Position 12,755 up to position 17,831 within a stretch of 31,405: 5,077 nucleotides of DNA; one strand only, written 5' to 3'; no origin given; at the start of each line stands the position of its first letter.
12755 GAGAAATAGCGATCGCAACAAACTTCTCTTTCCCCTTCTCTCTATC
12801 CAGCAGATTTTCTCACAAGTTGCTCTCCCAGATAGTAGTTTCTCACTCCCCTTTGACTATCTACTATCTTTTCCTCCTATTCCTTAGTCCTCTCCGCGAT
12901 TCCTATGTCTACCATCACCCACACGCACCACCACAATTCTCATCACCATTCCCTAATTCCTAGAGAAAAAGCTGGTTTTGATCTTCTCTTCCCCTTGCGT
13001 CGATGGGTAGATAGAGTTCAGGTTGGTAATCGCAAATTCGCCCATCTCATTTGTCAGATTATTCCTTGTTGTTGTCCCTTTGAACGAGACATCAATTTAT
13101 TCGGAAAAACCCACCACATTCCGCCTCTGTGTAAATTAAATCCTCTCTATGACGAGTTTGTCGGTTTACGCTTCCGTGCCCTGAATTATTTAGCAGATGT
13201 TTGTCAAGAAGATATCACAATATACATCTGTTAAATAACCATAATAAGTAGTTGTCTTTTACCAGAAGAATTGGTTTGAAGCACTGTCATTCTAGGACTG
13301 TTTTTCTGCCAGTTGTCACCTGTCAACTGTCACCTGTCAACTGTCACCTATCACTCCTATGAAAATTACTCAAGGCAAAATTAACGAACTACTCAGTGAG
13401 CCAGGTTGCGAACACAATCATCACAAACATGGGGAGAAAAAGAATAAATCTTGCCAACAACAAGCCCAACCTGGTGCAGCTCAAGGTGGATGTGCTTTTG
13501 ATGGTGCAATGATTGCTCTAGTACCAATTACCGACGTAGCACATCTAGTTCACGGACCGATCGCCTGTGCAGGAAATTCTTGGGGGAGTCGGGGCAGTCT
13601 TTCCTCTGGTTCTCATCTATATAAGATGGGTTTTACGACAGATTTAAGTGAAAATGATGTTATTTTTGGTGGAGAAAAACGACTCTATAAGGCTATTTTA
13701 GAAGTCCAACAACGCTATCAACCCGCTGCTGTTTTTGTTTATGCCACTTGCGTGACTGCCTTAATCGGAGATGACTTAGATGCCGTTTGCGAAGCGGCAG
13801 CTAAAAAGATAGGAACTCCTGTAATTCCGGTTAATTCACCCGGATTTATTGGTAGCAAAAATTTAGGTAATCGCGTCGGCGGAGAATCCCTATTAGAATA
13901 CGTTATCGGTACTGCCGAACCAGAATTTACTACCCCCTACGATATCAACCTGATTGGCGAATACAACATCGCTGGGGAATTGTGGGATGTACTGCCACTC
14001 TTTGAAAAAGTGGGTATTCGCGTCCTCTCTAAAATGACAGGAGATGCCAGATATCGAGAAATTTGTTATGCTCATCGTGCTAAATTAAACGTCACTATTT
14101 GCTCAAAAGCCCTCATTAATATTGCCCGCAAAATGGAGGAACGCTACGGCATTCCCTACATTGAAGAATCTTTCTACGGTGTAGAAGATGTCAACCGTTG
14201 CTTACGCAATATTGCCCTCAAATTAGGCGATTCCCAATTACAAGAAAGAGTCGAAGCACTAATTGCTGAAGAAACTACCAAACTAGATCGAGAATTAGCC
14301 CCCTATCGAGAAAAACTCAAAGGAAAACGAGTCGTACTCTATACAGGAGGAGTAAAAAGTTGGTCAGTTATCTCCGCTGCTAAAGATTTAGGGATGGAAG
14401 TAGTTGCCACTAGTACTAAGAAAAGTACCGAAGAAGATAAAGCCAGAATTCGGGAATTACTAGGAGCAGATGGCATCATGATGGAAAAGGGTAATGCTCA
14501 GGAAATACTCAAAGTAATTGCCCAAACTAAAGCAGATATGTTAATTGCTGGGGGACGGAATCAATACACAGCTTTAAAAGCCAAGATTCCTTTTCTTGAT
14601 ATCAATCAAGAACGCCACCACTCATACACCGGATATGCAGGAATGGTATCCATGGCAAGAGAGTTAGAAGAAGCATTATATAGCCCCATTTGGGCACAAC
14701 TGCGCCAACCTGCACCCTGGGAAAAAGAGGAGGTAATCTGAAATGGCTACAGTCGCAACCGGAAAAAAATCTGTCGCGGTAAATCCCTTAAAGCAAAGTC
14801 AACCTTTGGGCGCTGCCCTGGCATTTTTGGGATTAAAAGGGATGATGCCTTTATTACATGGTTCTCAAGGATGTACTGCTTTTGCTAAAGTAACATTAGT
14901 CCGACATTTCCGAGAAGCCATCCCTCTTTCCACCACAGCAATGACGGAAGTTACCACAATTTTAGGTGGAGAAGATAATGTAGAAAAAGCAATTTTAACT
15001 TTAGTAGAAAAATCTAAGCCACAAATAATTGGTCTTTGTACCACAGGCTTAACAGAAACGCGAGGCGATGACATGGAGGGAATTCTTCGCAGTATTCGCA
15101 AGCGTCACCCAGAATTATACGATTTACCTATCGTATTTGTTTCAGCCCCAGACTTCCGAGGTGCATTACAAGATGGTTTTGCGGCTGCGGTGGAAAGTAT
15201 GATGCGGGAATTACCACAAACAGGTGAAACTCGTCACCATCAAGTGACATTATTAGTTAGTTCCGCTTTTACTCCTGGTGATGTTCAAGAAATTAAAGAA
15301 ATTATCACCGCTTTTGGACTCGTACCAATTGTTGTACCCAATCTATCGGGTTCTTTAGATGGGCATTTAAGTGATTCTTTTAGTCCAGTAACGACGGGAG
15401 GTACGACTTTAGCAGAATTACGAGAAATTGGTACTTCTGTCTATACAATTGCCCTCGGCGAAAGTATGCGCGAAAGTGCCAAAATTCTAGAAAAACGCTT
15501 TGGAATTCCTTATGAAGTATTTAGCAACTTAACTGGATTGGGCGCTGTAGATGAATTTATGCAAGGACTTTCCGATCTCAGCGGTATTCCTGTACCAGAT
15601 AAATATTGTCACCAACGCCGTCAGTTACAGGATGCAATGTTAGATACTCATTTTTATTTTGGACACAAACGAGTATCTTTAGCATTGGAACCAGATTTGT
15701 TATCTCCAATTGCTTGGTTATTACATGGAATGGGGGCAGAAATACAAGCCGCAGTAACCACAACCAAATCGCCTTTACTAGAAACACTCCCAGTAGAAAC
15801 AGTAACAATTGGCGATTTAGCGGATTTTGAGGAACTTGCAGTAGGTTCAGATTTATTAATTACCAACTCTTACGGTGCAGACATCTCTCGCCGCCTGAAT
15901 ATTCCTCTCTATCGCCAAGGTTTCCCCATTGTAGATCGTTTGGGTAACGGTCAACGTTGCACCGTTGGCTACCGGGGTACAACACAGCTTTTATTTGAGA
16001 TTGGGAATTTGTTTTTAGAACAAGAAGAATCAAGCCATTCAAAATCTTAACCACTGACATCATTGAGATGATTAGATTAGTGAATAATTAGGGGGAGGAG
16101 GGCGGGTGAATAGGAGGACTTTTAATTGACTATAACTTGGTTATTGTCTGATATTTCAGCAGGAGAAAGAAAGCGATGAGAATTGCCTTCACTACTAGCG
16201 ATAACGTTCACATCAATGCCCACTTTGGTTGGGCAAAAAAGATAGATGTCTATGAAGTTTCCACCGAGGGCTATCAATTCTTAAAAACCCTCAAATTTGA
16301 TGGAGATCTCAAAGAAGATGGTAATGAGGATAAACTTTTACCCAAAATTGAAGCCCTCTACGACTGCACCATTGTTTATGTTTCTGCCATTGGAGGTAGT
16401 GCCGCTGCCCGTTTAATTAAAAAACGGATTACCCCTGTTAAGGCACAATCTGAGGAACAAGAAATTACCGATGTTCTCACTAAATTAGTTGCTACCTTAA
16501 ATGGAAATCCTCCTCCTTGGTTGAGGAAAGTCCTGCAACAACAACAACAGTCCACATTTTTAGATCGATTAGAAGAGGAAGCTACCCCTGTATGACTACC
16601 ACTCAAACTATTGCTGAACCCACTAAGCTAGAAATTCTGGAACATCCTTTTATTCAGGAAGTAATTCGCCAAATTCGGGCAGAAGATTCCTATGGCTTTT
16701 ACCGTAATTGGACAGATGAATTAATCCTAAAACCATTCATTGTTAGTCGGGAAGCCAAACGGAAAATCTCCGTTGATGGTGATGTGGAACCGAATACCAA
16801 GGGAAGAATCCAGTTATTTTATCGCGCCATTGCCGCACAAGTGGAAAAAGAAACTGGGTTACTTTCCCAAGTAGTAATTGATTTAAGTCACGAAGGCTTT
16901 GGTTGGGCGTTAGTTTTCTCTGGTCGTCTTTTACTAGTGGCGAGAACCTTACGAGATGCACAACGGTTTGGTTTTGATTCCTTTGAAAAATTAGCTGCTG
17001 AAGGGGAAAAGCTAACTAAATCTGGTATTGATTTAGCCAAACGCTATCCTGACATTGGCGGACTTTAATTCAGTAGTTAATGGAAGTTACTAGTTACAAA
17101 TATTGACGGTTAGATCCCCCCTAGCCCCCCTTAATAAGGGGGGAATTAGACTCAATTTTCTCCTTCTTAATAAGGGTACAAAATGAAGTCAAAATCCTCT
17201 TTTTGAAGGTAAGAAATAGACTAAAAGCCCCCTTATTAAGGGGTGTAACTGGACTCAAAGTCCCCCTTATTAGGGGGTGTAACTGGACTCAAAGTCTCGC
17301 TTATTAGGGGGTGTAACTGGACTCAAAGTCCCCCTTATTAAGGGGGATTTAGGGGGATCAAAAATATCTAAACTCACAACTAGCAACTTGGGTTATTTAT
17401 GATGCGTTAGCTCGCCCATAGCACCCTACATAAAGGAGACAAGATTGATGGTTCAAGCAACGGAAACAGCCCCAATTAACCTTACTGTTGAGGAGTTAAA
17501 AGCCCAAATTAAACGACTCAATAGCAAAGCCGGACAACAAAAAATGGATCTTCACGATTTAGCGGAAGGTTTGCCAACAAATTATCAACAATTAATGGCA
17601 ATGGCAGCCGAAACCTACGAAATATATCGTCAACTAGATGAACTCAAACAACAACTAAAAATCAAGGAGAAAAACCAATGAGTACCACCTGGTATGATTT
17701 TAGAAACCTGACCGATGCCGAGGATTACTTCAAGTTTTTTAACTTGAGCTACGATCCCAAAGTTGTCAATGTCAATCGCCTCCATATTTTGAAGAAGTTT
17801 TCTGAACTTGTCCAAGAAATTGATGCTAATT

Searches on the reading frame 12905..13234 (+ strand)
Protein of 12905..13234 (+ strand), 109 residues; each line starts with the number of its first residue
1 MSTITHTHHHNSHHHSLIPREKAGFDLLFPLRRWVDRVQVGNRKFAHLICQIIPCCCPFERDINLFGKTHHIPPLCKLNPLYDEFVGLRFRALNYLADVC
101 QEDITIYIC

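Call 64: search_protein_families(library=pfam, proteins=[window:12905-13234:+], max_evalue=0.001)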
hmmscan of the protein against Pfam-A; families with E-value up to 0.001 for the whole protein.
window:12905-13234:+ (109 aa): 1 family
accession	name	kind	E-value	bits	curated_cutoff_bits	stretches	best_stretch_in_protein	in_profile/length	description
PF06967.16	Mo-nitro_C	-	1.7e-38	130.9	27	1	28-108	2-83/83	Mo-dependent nitrogenase C-terminus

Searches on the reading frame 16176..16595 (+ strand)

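Call 19: search_protein_families(library=pfam, proteins=[window:16176-16595:+])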
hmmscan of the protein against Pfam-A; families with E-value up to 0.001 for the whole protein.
window:16176-16595:+ (139 aa): 1 family
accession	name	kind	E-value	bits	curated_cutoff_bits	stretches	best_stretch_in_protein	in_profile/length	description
PF02579.22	Nitro_FeMo-Co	-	3e-18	66.4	26.3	1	10-105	2-93/94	Dinitrogenase iron-molybdenum cofactor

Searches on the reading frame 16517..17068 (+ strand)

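Call 19: search_protein_families(library=pfam, proteins=[window:16517-17068:+])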
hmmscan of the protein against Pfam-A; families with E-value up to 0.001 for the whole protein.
window:16517-17068:+ (183 aa): 1 family
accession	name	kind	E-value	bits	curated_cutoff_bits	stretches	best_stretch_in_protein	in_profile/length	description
PF03270.18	DUF269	-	1.5e-48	164.3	25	1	62-181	1-120/121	Protein of unknown function, DUF269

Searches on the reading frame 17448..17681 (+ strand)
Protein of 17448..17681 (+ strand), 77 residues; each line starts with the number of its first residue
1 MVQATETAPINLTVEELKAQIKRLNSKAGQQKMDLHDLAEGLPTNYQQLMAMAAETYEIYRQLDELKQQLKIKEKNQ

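Call 19: search_protein_families(library=pfam, proteins=[window:17448-17681:+])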
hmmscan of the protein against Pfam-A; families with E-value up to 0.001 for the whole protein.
window:17448-17681:+ (77 aa): 1 family
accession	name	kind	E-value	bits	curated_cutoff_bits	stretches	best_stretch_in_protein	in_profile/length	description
PF05082.18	Rop-like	-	2.2e-28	98.3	27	1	14-74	3-63/64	Rop-like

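Call 20: find_encoding_contigs(protein=window:17448-17681:+, flank=3000, max_places=10)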
Protein window:17448-17681:+ (77 aa): 23 contigs read that carry it; 6 places shown.
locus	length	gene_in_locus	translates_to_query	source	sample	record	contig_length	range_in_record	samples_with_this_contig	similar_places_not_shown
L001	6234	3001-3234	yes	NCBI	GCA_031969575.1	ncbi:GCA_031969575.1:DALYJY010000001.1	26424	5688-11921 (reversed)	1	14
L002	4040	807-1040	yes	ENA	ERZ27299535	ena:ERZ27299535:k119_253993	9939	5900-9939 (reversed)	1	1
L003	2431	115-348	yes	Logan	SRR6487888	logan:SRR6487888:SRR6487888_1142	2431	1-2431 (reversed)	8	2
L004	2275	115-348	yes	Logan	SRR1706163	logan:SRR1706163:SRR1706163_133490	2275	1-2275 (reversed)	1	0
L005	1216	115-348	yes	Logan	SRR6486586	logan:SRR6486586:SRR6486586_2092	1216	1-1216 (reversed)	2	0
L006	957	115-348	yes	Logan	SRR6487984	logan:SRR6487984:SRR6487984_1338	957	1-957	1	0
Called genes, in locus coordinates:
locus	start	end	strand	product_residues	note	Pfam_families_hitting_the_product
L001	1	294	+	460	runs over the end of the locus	PF00148:Oxidored_nitro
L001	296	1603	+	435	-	PF00148:Oxidored_nitro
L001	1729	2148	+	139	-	PF02579:Nitro_FeMo-Co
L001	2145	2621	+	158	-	PF03270:DUF269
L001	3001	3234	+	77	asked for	PF05082:Rop-like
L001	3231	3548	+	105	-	PF03206:NifW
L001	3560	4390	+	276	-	PF00899:ThiF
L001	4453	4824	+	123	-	PF01521:Fe-S_biosyn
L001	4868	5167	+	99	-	PF00111:Fer2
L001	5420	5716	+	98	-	PF17179:Fer4_22 (faint), PF25160:LdpA_Fe-S-bd (faint), PF14697:Fer4_21, PF13183:Fer4_8 (weak), PF12838:Fer4_7, PF13187:Fer4_9, PF13484:Fer4_16, PF00037:Fer4 (weak), +3 more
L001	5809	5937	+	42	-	-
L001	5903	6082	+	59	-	PF14239:RRXRR (weak)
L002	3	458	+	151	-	?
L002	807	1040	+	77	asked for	PF05082:Rop-like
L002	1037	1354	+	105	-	PF03206:NifW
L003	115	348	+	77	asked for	PF05082:Rop-like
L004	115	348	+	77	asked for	PF05082:Rop-like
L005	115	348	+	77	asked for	PF05082:Rop-like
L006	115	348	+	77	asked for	PF05082:Rop-like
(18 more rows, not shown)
